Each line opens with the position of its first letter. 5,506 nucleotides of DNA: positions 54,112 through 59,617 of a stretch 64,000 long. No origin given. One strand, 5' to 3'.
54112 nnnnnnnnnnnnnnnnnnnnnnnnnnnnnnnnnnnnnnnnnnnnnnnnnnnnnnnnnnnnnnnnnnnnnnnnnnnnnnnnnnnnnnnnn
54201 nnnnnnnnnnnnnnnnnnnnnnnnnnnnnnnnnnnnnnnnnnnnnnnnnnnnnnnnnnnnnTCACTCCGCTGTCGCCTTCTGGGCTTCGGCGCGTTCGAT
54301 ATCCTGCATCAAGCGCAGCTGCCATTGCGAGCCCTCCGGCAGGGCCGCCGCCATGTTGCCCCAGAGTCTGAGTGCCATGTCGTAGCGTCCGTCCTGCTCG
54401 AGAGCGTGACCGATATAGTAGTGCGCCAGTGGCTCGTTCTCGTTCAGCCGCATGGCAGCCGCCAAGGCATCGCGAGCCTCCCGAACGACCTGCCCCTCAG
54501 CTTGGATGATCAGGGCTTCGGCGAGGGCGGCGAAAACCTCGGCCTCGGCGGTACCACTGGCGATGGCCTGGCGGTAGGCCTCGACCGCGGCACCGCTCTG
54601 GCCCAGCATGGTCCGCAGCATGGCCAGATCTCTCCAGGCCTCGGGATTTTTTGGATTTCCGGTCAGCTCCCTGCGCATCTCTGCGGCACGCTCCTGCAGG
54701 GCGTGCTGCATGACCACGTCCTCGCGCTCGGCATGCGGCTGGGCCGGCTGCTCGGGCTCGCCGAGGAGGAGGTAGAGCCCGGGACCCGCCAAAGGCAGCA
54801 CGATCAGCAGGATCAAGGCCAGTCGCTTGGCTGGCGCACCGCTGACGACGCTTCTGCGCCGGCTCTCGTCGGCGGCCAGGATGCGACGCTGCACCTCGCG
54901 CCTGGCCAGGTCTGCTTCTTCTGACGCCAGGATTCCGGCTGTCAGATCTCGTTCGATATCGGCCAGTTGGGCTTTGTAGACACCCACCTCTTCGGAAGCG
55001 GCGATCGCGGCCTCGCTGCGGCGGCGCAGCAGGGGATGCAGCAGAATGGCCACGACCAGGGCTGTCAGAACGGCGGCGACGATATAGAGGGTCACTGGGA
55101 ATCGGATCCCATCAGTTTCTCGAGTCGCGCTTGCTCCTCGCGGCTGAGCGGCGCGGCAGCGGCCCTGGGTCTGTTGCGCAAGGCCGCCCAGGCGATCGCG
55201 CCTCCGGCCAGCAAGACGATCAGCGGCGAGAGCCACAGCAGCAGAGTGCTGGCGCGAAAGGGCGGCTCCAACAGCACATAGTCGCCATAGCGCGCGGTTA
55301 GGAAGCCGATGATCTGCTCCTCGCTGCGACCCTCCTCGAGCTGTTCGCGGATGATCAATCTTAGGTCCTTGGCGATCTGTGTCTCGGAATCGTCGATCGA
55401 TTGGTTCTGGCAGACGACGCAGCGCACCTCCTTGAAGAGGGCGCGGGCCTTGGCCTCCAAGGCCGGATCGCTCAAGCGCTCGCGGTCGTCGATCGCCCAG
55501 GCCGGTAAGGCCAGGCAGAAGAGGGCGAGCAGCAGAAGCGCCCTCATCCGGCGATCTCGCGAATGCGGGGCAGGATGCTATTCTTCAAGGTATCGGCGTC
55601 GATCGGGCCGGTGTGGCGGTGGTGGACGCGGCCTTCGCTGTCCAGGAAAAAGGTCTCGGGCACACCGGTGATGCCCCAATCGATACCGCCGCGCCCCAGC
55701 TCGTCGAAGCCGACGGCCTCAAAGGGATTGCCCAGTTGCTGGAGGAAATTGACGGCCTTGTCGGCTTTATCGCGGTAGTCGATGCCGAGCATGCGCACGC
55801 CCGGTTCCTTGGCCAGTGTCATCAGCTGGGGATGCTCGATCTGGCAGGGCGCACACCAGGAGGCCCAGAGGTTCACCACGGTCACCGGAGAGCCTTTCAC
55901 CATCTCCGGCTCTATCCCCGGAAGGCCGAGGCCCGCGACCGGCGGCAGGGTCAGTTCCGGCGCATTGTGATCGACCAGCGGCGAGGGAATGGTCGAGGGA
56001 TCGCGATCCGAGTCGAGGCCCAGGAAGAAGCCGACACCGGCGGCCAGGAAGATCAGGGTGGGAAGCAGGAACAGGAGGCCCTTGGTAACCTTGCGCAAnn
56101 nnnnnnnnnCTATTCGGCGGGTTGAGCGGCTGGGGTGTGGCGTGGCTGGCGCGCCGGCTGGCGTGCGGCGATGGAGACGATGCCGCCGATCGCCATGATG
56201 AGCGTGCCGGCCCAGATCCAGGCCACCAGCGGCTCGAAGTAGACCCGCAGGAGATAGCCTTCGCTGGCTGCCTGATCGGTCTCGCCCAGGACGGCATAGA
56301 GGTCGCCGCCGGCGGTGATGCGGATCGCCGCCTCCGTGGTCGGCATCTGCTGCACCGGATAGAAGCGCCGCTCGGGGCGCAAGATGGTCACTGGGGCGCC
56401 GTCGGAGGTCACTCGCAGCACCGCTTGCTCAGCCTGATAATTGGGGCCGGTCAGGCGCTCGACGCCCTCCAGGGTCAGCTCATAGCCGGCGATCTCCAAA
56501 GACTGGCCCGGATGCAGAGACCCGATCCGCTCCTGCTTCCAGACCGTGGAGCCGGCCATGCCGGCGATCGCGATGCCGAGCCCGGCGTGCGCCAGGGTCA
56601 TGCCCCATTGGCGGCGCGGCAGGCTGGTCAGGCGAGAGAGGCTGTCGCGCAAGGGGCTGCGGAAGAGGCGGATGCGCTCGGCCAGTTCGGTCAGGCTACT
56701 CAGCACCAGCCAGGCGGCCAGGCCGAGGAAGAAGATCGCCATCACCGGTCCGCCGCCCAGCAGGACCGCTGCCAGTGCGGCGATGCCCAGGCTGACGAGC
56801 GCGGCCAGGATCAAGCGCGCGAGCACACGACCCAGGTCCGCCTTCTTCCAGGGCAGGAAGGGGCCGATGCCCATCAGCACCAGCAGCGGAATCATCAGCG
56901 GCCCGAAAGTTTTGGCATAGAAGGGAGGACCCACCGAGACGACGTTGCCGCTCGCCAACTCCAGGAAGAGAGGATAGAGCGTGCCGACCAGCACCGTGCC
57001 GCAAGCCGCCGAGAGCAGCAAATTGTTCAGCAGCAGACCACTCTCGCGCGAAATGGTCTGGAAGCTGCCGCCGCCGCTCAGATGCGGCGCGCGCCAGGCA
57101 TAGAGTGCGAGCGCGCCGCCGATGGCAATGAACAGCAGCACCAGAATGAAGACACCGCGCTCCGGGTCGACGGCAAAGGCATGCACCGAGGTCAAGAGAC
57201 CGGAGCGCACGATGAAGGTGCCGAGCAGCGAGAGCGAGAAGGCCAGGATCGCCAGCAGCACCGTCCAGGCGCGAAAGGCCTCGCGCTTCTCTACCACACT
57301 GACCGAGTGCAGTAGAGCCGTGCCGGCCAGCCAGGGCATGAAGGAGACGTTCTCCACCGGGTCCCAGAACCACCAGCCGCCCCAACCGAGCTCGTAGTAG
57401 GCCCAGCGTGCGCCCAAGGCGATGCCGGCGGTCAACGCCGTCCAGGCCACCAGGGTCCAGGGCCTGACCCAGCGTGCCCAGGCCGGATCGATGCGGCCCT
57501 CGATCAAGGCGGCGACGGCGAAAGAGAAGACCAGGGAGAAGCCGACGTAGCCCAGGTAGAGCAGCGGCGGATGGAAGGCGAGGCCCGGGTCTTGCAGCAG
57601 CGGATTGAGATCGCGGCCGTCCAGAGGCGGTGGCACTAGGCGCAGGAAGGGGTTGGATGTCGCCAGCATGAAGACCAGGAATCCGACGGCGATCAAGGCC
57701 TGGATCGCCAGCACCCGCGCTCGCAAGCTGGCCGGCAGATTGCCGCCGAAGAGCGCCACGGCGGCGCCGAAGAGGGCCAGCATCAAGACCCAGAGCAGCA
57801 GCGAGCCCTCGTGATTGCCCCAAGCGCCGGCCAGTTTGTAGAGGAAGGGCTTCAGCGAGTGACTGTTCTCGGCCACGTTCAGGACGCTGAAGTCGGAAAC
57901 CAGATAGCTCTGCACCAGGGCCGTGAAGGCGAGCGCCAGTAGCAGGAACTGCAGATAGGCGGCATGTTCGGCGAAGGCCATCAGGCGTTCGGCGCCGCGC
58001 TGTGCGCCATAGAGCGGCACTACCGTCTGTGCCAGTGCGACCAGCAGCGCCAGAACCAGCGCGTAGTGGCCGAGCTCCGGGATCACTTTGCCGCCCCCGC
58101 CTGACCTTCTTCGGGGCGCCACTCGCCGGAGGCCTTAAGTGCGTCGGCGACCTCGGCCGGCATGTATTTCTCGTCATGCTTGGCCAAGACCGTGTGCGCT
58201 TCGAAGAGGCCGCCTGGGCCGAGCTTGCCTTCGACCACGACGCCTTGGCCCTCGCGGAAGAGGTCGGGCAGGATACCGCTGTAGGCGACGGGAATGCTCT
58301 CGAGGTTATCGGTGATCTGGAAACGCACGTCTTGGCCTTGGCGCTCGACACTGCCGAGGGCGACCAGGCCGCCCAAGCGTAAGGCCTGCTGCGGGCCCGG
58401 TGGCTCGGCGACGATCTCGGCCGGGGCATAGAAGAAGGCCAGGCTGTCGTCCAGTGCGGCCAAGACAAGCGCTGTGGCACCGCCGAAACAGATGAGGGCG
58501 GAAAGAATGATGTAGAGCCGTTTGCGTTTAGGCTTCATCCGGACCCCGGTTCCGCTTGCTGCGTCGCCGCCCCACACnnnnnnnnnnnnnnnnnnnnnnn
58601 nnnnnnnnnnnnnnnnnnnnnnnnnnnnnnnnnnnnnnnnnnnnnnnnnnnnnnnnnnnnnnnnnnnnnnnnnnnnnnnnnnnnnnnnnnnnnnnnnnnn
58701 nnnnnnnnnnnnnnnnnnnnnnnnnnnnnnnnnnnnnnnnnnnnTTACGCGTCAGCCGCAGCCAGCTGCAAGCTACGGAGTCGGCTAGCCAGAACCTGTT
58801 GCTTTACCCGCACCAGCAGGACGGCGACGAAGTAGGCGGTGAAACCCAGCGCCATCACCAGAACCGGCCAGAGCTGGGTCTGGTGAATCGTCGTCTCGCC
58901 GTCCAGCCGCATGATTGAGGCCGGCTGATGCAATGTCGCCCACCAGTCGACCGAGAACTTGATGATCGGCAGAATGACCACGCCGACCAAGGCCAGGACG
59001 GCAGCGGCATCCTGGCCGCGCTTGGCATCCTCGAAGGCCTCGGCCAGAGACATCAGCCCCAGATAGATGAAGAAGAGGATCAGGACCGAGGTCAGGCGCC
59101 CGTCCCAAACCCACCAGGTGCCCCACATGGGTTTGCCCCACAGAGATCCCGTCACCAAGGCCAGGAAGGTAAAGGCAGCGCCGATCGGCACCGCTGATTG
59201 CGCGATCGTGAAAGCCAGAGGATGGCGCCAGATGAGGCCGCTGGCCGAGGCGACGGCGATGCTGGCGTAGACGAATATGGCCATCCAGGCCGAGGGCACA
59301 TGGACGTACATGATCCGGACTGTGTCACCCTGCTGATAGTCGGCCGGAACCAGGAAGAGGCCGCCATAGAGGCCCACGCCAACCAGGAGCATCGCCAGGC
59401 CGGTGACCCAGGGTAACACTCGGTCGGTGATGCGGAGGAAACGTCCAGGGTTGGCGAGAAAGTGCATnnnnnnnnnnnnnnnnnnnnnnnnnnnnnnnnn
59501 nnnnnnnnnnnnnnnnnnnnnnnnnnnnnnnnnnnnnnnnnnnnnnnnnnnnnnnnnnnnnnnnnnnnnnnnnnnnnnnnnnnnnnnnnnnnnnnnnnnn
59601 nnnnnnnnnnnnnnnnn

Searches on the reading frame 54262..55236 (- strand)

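Call 23: search_protein_families(library=pfam, proteins=[window:54262-55236:-])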
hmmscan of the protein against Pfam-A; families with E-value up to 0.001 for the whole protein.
window:54262-55236:- (324 aa): 7 families
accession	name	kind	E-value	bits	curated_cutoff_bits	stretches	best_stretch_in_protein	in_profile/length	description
PF23914.1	TPR_CcmH_CycH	-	8.7e-12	45.6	42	1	173-303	25-155/158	Cytochrome c-type biogenesis protein H TPR domain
PF13431.12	TPR_17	-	2.6e-08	33.9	24.4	0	194-218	9-33/34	Tetratricopeptide repeat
PF07719.23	TPR_2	-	2e-06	27.9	27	0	270-292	2-24/34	Tetratricopeptide repeat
PF00515.34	TPR_1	-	3.1e-06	27.2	27.8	0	270-290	2-22/34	Tetratricopeptide repeat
PF13414.12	TPR_11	-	4.1e-05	23.6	26.8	0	253-283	12-42/42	TPR repeat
PF13428.12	TPR_14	-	0.00014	22.7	23.5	0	198-240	1-43/44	Tetratricopeptide repeat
PF13432.12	TPR_16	-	0.00061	20.6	32.7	0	251-299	13-60/65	Tetratricopeptide repeat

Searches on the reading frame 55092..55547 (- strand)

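Call 23: search_protein_families(library=pfam, proteins=[window:55092-55547:-])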
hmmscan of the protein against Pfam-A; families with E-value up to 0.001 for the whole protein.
window:55092-55547:- (151 aa): 1 family
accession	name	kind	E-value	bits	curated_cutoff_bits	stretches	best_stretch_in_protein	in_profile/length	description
PF03918.19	CcmH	-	3.9e-51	172.5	25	1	7-146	2-143/143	Cytochrome C biogenesis protein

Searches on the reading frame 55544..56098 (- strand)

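Call 23: search_protein_families(library=pfam, proteins=[window:55544-56098:-])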
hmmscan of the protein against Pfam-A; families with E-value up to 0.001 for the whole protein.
window:55544-56098:- (184 aa): 4 families
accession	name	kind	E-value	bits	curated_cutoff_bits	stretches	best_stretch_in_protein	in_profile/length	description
PF08534.16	Redoxin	-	5e-10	39.8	26.6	1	72-167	30-137/148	Redoxin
PF00085.26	Thioredoxin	-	7.7e-08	32.7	23.5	1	70-117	18-67/103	Thioredoxin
PF00578.27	AhpC-TSA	-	9.7e-07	29.2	26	1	44-160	3-123/124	AhpC/TSA family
PF13905.12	Thioredoxin_8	-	8.2e-06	26.5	27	1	72-158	3-94/94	Thioredoxin-like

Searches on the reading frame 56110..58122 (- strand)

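Call 23: search_protein_families(library=pfam, proteins=[window:56110-58122:-])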
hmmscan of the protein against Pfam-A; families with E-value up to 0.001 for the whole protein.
window:56110-58122:- (670 aa): 2 families
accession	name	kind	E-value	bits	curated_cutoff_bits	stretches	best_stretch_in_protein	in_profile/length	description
PF16327.10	CcmF_C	-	5.9e-116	387.6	28.7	1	327-654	1-323/323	Cytochrome c-type biogenesis protein CcmF C-terminal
PF01578.25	Cytochrom_C_asm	-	2.8e-52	177.9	29.9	1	101-308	1-210/212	Cytochrome C assembly protein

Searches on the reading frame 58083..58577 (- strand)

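Call 23: search_protein_families(library=pfam, proteins=[window:58083-58577:-])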
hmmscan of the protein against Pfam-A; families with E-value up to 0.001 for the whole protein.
window:58083-58577:- (164 aa): 1 family
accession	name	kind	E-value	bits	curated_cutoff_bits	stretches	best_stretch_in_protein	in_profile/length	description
PF03100.22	CcmE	-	2.2e-34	118.2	24.6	1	47-141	2-99/99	CcmE domain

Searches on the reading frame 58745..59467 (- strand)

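Call 23: search_protein_families(library=pfam, proteins=[window:58745-59467:-])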
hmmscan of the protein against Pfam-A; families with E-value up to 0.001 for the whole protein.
window:58745-59467:- (240 aa): 1 family
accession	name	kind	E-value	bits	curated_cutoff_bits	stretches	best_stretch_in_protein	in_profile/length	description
PF01578.25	Cytochrom_C_asm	-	1.8e-37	129.5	29.9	1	16-180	27-212/212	Cytochrome C assembly protein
